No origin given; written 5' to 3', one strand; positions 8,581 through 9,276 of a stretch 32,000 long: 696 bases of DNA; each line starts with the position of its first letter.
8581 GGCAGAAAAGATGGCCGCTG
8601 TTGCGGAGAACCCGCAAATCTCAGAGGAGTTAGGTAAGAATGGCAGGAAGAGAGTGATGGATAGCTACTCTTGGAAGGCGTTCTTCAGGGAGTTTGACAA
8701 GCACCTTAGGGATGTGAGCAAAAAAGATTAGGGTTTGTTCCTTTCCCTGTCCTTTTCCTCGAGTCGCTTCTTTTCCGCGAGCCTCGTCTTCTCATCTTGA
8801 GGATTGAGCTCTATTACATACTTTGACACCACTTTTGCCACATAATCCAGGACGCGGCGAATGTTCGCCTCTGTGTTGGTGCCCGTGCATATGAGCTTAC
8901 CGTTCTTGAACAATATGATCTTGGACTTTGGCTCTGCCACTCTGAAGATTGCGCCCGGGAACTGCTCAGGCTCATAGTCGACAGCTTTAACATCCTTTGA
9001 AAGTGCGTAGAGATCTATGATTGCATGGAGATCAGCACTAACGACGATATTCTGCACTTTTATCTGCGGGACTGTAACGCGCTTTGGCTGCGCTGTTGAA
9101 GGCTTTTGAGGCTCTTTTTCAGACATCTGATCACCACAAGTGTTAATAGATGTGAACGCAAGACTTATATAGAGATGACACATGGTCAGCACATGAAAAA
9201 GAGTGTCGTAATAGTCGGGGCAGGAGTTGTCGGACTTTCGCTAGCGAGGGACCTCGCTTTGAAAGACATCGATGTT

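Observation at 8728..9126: Half-size TBP: a stand-alone single TBP repeat with intact DNA-kinking phenylalanines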

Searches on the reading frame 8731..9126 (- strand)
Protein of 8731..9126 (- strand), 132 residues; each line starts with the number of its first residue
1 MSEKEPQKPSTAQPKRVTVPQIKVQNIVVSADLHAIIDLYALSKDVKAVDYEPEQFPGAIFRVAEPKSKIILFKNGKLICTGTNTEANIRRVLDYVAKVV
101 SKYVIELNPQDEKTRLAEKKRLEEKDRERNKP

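Call 3: search_protein_families(library=pfam, proteins=[window:8731-9126:-], max_evalue=1)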
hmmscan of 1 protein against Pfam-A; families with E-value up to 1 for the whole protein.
window:8731-9126:- (132 aa): 1 family
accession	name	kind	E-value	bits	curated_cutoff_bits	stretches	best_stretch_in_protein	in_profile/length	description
PF00352.27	TBP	-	2.6e-22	78.9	22.9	1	21-103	1-85/85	Transcription factor TFIID (or TATA-binding protein, TBP)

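Call 4: search_protein_families(library=ncbifam, proteins=[window:8731-9126:-], max_evalue=1)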
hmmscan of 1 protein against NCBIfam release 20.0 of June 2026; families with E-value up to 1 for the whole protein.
window:8731-9126:- (132 aa): 11 families
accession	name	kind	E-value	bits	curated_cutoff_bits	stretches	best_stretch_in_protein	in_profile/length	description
NF001593.0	PRK00394.1-2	subfamily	1.1e-23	83.6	181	1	17-104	95-184/184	TATA-box-binding protein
NF001597.0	PRK00394.2-2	subfamily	3.9e-23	81.9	255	1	19-104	94-181/183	TATA-box-binding protein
NF001594.0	PRK00394.1-3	equivalog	5.9e-22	77.9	278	1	18-103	92-177/182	TATA-box-binding protein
NF001592.0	PRK00394.1-1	equivalog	1.8e-21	76.5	270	1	19-102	96-179/194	TATA-box-binding protein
NF001596.0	PRK00394.2-1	subfamily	1.4e-20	73.9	347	1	16-98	91-175/183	TATA-box-binding protein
NF001595.0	PRK00394.1-5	subfamily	2.1e-20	73.2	288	1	21-110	7-96/186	TATA-box-binding protein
NF001601.0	PRK00394.2-6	equivalog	1.4e-19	70.3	316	1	21-90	96-165/181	TATA-box-binding protein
NF001598.0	PRK00394.2-3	equivalog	1.7e-18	66.9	330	1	19-101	95-179/184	TATA-box-binding protein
NF001600.0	PRK00394.2-5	equivalog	5.2e-18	65.3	308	1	20-94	98-174/186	TATA-box-binding protein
NF001599.0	PRK00394.2-4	subfamily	1.3e-17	64.1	307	1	19-95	95-173/185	TATA-box-binding protein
TIGR00716.1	rnhC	equivalog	0.013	14.8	161.2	1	56-113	26-81/284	ribonuclease HIII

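Call 5: search_solved_structures(query=window:8731-9126:-, max_evalue=1, show_alignments=3)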
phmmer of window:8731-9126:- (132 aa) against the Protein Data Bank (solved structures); distinct sequences matched with E-value up to 1: 35.
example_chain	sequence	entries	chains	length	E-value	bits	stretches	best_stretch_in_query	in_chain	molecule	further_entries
1mp9_A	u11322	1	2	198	1.1e-34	122.5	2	22-108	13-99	TATA-binding protein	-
1pcz_A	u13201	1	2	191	2.8e-32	114.7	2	14-105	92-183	TATA-BINDING PROTEIN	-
1ais_A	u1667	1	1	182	5.9e-32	113.7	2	13-103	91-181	PROTEIN (TATA-BINDING PROTEIN)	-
1d3u_A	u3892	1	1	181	9e-32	113.1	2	14-97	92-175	TATA-BINDING PROTEIN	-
2z8u_A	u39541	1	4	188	2.3e-31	111.8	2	18-100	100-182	TATA-box-binding protein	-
4wzs_D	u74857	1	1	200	4e-24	88.4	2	11-103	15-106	ECU04_1440 protein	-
1cdw_A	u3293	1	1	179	4.9e-24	88.1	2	19-103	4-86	PROTEIN (TATA BINDING PROTEIN (TBP))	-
3oc3_C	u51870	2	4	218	5.9e-24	87.9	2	11-103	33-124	TRANSCRIPTION INITIATION FACTOR TFIID (TFIID-1)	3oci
3eik_A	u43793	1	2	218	5.9e-24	87.9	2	11-103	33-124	TATA-box-binding protein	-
1vto_A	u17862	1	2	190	8.2e-24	87.4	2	23-102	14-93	TATA BINDING PROTEIN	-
1vtl_E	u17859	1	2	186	8.3e-24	87.4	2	23-102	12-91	TATA BINDING PROTEIN (TBP)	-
1qn3_A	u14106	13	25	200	9.3e-24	87.2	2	23-102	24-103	TRANSCRIPTION INITIATION FACTOR TFIID-1 | TATA-BOX-BINDING PROTEIN | PROTEIN (TATA BINDING PROTEIN (TBP))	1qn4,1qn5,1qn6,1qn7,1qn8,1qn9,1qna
9ow7_B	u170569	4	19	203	9.9e-24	87.2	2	23-102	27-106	TATA-box-binding protein 1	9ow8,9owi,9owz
6ueo_A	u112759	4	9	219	1.4e-23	86.7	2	23-102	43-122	TATA-box-binding protein 1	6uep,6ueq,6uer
6njq_B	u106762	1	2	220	1.4e-23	86.7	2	23-102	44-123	TATA-box-binding protein 1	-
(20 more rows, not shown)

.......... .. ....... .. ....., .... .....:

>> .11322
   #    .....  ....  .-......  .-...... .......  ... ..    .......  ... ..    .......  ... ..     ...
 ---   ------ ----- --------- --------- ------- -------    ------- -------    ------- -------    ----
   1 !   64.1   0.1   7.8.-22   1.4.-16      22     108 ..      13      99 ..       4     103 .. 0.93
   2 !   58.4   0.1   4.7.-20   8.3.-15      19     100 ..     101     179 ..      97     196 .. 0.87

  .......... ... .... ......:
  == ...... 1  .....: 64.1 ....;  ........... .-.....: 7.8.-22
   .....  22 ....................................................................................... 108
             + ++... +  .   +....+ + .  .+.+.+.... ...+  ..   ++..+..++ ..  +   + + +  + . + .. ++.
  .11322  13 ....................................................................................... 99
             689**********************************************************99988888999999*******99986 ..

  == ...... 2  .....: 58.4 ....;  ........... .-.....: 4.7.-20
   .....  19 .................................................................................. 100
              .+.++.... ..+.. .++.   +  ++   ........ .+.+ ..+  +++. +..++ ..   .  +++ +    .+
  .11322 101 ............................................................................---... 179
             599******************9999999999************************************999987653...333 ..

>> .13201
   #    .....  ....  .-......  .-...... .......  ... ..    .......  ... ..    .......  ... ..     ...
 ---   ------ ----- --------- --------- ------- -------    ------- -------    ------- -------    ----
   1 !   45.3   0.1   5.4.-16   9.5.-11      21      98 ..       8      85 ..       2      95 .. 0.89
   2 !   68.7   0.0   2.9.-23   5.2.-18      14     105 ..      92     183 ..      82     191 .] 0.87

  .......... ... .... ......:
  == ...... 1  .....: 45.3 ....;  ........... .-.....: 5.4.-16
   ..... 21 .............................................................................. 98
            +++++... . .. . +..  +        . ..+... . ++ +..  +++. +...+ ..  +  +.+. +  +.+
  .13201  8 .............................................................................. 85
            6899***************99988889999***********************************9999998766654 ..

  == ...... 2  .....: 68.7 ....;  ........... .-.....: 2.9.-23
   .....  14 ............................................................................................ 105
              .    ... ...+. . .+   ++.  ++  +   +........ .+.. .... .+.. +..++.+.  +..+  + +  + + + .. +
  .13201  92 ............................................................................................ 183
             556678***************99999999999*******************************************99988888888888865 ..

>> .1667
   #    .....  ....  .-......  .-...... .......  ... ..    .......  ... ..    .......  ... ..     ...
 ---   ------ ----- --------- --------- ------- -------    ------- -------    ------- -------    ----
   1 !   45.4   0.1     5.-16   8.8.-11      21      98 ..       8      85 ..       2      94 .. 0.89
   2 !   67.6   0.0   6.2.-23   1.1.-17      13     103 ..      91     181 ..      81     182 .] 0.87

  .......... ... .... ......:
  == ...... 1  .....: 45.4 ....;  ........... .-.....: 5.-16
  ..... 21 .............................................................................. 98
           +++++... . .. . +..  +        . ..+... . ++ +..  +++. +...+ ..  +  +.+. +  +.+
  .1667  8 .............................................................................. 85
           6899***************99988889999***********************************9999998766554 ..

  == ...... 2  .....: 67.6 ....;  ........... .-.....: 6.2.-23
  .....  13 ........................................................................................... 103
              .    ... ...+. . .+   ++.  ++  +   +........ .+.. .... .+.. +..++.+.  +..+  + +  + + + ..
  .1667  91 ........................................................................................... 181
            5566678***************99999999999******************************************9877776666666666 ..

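Call 9: find_homologous_proteins(query=window:8731-9126:-, max_evalue=0.00001)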
Query window:8731-9126:- (132 aa): 572 proteins with E <= 0.00001 among 583 candidates; the best 120 are listed.
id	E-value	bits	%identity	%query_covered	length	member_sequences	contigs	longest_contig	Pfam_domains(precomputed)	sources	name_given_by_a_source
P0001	9.1e-78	276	100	100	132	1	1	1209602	PF00352.28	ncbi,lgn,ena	-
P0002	1.3e-64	234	87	100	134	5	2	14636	PF00352.28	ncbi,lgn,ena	-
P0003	2.8e-58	213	93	77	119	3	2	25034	PF00352.28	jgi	jgi:transcription initiation factor TFIID TATA-box-binding protein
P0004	1.4e-56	208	90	80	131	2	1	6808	PF00352.28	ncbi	-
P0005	4.1e-55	203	87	86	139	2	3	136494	PF00352.28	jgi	jgi:TATA-box binding protein (TBP) (component of TFIID and TFIIIB)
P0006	8.2e-55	202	92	79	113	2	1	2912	PF00352.28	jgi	-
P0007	4.5e-51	190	88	79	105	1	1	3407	PF00352.28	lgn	-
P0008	9.0e-47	176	72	83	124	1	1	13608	PF00352.28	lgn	-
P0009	9.9e-47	176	75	77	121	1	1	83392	PF00352.28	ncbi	-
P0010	1.1e-46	176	83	67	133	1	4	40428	PF00352.28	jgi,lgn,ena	jgi:transcription initiation factor TFIID TATA-box-binding protein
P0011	2.8e-46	175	84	70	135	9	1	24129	PF00352.28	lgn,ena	-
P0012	3.9e-46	174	69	89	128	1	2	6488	PF00352.28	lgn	-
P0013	8.0e-46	173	72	83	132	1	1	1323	PF00352.28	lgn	-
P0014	9.7e-46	173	72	83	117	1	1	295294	PF00352.28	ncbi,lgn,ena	-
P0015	1.0e-45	173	83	70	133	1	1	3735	PF00352.28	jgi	-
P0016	1.0e-45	173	83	70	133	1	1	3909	PF00352.28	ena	-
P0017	1.5e-45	172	83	70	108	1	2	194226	PF00352.28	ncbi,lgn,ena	-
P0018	1.6e-45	172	65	96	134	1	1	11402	PF00352.28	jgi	jgi:transcription initiation factor TFIID TATA-box-binding protein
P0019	1.9e-45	172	46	69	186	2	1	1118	PF00352.28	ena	-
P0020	2.0e-45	172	78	76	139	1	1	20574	PF00352.28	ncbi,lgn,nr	ncbi:MAG: hypothetical protein KGH58_01475 [Candidatus Micrarchaeota archaeon]|nr:hypothetical prote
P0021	2.2e-45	172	67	98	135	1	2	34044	PF00352.28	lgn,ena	-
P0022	3.9e-45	171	73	76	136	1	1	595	PF00352.28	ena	-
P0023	4.1e-45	171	77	76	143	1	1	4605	PF00352.28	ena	-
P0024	4.5e-45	171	74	78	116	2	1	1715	PF00352.28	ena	-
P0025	5.7e-45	170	75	78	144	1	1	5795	PF00352.28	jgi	jgi:transcription initiation factor TFIID TATA-box-binding protein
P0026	5.8e-45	170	76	77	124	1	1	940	PF00352.28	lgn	-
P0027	6.0e-45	170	72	83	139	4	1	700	PF00352.28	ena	-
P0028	6.2e-45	170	82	70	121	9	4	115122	PF00352.28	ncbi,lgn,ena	-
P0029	6.6e-45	170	77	76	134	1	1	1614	PF00352.28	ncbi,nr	ncbi:MAG: hypothetical protein KGH66_04210 [Candidatus Micrarchaeota archaeon]|nr:hypothetical prote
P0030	1.0e-44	169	78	73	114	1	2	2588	PF00352.28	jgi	-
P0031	1.2e-44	169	81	70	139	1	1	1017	PF00352.28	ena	-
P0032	1.4e-44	169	81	70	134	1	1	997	PF00352.28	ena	-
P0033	2.1e-44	168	68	86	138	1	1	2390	PF00352.28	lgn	-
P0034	2.8e-44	168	69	83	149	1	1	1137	PF00352.28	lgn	-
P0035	3.2e-44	168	65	91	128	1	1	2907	PF00352.28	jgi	jgi:transcription initiation factor TFIID TATA-box-binding protein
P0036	3.8e-44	168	83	70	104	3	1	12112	PF00352.28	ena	-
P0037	5.8e-44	167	71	86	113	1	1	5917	PF00352.28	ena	-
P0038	5.9e-44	167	84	70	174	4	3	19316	PF00352.28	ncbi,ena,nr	ncbi:MAG TPA: hypothetical protein VMV00_03340 [Candidatus Baltobacteraceae bacterium]|nr:hypothetic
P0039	8.7e-44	166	74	80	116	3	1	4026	PF00352.28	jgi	jgi:transcription initiation factor TFIID TATA-box-binding protein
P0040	1.1e-43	166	49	64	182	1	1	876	PF00352.28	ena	-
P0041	1.6e-43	166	52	63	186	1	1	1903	PF00352.28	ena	-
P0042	2.4e-43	165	71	77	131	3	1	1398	PF00352.28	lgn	-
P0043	3.1e-43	165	81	68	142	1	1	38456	PF00352.28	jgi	jgi:transcription initiation factor TFIID TATA-box-binding protein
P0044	3.3e-43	165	74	77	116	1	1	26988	PF00352.28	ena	-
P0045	4.5e-43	164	48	64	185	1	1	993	PF00352.28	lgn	-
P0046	6.3e-43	164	51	56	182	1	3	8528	PF00352.28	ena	-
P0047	6.9e-43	164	77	72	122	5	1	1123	PF00352.28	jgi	-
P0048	7.1e-43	164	81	68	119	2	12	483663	PF00352.28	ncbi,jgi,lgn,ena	jgi:transcription initiation factor TFIID TATA-box-binding protein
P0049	8.3e-43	163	71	79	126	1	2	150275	PF00352.28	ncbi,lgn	-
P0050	1.3e-42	163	80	69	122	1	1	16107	PF00352.28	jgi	jgi:transcription initiation factor TFIID TATA-box-binding protein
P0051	1.6e-42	162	64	86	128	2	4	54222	PF00352.28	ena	-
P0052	2.1e-42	162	77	73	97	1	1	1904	PF00352.28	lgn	-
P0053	2.1e-42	162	77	71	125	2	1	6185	PF00352.28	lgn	-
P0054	2.2e-42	162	74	77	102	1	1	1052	PF00352.28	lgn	-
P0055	2.3e-42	162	79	70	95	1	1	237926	PF00352.28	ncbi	ncbi:MAG: hypothetical protein ACREBH_03610 [Candidatus Micrarchaeaceae archaeon]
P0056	4.5e-42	161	69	84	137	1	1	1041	PF00352.28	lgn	-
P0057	4.8e-42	161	74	76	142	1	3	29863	PF00352.28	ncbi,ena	-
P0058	5.6e-42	161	78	71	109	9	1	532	PF00352.28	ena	-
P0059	5.9e-42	161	82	67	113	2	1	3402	PF00352.28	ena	-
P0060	6.2e-42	160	76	73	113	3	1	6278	PF00352.28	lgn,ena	-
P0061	6.7e-42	160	82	67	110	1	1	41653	PF00352.28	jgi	-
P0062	6.8e-42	160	79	71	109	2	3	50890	PF00352.28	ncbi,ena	-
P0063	7.0e-42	160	51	54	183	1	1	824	PF00352.28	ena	-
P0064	7.1e-42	160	83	67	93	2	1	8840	PF00352.28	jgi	jgi:transcription initiation factor TFIID TATA-box-binding protein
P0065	7.4e-42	160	73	77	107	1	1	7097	PF00352.28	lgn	-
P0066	8.3e-42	160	80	68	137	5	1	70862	PF00352.28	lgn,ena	-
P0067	8.8e-42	160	71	77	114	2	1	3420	PF00352.28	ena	-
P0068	9.5e-42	160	73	80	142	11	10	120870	PF00352.28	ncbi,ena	-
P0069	9.9e-42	160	57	53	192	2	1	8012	PF00352.28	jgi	-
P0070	1.1e-41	160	64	87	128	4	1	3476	PF00352.28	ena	-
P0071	1.1e-41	160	71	80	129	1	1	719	PF00352.28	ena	-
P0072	1.5e-41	159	44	73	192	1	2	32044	PF00352.28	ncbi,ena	-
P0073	1.6e-41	159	79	69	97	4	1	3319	PF00352.28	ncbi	ncbi:MAG: hypothetical protein QXR58_03110 [Candidatus Micrarchaeaceae archaeon]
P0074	1.6e-41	159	83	68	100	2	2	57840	PF00352.28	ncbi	ncbi:MAG: hypothetical protein ACP5K5_00040 [Candidatus Micrarchaeia archaeon]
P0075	1.7e-41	159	75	77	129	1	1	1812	PF00352.28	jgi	jgi:transcription initiation factor TFIID TATA-box-binding protein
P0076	1.7e-41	159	81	68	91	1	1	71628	PF00352.28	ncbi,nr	ncbi:MAG: hypothetical protein KGH98_01650 [Candidatus Micrarchaeota archaeon]|nr:hypothetical prote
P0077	1.9e-41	159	48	63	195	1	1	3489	PF00352.28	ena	-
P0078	2.3e-41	159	82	67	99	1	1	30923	PF00352.28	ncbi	ncbi:MAG: hypothetical protein ACP5TL_01295 [Candidatus Micrarchaeia archaeon]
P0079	2.4e-41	159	49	67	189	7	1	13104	PF00352.28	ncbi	-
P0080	2.8e-41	158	80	67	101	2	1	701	PF00352.28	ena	-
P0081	2.9e-41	158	48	63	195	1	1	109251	PF00352.28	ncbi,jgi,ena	-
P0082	3.1e-41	158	45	73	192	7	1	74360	PF00352.28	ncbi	-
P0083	3.8e-41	158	77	71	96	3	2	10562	PF00352.28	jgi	jgi:transcription initiation factor TFIID TATA-box-binding protein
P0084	3.9e-41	158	81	67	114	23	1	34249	PF00352.28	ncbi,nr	ncbi:MAG: hypothetical protein KGI06_05410 [Candidatus Micrarchaeota archaeon]|nr:hypothetical prote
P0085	4.5e-41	158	70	77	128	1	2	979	PF00352.28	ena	-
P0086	5.0e-41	158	44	73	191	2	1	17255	PF00352.28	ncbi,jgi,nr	ncbi:MAG TPA: TATA-box-binding protein [Euryarchaeota archaeon]|nr:TATA-box-binding protein [Euryarc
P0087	6.0e-41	157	70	77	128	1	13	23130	PF00352.28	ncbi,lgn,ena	-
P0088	6.2e-41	157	70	77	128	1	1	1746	PF00352.28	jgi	jgi:transcription initiation factor TFIID TATA-box-binding protein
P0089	7.3e-41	157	51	56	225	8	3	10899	PF00352.28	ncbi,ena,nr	ncbi:TATA-box-binding protein [Candidatus Micrarchaeota archaeon CG_4_10_14_0_2_um_filter_49_7]|nr:M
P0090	7.5e-41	157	70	77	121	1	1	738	PF00352.28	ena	-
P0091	7.9e-41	157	70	77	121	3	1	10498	PF00352.28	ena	-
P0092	9.4e-41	157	55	54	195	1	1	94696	PF00352.28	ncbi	-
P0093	1.2e-40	156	72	79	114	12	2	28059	PF00352.28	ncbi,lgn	-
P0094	1.8e-40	156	72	72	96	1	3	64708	PF00352.28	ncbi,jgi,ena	ncbi:MAG: hypothetical protein ACP5NE_01360 [Candidatus Micrarchaeia archaeon]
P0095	2.2e-40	155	50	53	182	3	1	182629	PF00352.28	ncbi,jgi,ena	-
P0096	2.6e-40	155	78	70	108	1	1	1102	PF00352.28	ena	-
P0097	2.8e-40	155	69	77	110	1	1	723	PF00352.28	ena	-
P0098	3.3e-40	155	80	66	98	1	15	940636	PF00352.28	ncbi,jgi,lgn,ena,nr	ncbi:MAG: hypothetical protein M1360_01810 [Candidatus Marsarchaeota archaeon]|jgi:transcription ini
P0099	4.0e-40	155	80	67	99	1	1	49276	PF00352.28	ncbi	ncbi:MAG: hypothetical protein ACP5UH_00640 [Candidatus Micrarchaeia archaeon]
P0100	4.2e-40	155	83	66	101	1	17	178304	PF00352.28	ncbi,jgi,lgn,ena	jgi:transcription initiation factor TFIID TATA-box-binding protein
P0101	7.1e-40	154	73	70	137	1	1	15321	PF00352.28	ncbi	ncbi:MAG: TATA box-binding protein [Candidatus Micrarchaeia archaeon]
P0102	8.2e-40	154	70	76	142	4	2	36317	PF00352.28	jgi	jgi:TATA-box binding protein (TBP), component of TFIID and TFIIIB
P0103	8.3e-40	154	68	77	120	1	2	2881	PF00352.28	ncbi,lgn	-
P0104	8.4e-40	154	63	79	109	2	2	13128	PF00352.28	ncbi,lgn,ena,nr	ncbi:MAG: hypothetical protein M1385_02175 [Candidatus Marsarchaeota archaeon]|nr:hypothetical prote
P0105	8.5e-40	154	57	53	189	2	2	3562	PF00352.28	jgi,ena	-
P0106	8.5e-40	154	69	80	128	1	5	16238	PF00352.28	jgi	jgi:transcription initiation factor TFIID TATA-box-binding protein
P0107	8.6e-40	154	75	70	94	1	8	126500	PF00352.28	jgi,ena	jgi:transcription initiation factor TFIID TATA-box-binding protein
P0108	8.8e-40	154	80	67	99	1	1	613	PF00352.28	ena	-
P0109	9.7e-40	153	73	70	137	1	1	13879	PF00352.28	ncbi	ncbi:MAG: TATA box-binding protein [Candidatus Micrarchaeia archaeon]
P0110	1.5e-39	153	47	55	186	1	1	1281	PF00352.28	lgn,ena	-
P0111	1.6e-39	153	47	67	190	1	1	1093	PF00352.28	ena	-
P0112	1.7e-39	153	70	73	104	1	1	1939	PF00352.28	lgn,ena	-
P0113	1.8e-39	153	48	67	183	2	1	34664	PF00352.28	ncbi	-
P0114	2.0e-39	152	70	73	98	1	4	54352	PF00352.28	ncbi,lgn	-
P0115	2.1e-39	152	68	79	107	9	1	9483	PF00352.28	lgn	-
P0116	2.1e-39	152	76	70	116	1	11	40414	PF00352.28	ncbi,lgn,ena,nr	ncbi:MAG: hypothetical protein M1528_03210 [Candidatus Marsarchaeota archaeon]|nr:hypothetical prote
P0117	2.6e-39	152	76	70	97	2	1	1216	PF00352.28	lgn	-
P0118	2.9e-39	152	42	70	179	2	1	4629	PF00352.28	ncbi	-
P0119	3.0e-39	152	51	54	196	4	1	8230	PF00352.28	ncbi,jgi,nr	ncbi:MAG: TATA-box-binding protein [Candidatus Diapherotrites archaeon]|nr:TATA-box-binding protein 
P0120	3.2e-39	152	47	67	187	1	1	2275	PF00352.28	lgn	-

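Call 15: find_encoding_contigs(protein=P0001, flank=10000, max_places=4)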
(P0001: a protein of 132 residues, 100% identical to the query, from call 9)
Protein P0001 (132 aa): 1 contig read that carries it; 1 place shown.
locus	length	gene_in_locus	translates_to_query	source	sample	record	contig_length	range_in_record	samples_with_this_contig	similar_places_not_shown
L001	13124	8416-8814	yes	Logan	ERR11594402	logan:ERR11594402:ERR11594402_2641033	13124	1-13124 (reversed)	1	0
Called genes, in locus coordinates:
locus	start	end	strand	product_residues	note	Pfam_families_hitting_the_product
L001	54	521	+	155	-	PF00499:Oxidored_q3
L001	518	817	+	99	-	PF00420:Oxidored_q2 (weak)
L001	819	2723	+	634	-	PF00662:Proton_antipo_N (weak), PF00361:Proton_antipo_M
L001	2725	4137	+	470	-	PF00361:Proton_antipo_M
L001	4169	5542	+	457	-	PF00361:Proton_antipo_M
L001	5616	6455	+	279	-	-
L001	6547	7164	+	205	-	-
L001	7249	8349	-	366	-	PF01266:DAO, PF01494:FAD_binding_3 (weak), PF05834:Lycopene_cycl (faint), PF13450:NAD_binding_8 (faint)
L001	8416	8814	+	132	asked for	PF00352:TBP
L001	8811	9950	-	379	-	PF13439:Glyco_transf_4, PF20706:GT4-conflict (weak), PF00534:Glycos_transf_1, PF13692:Glyco_trans_1_4, PF13524:Glyco_trans_1_2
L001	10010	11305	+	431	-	PF02881:SRP54_N, PF00448:SRP54, PF01656:CbiA (weak), PF02978:SRP_SPB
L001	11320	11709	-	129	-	-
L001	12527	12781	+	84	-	-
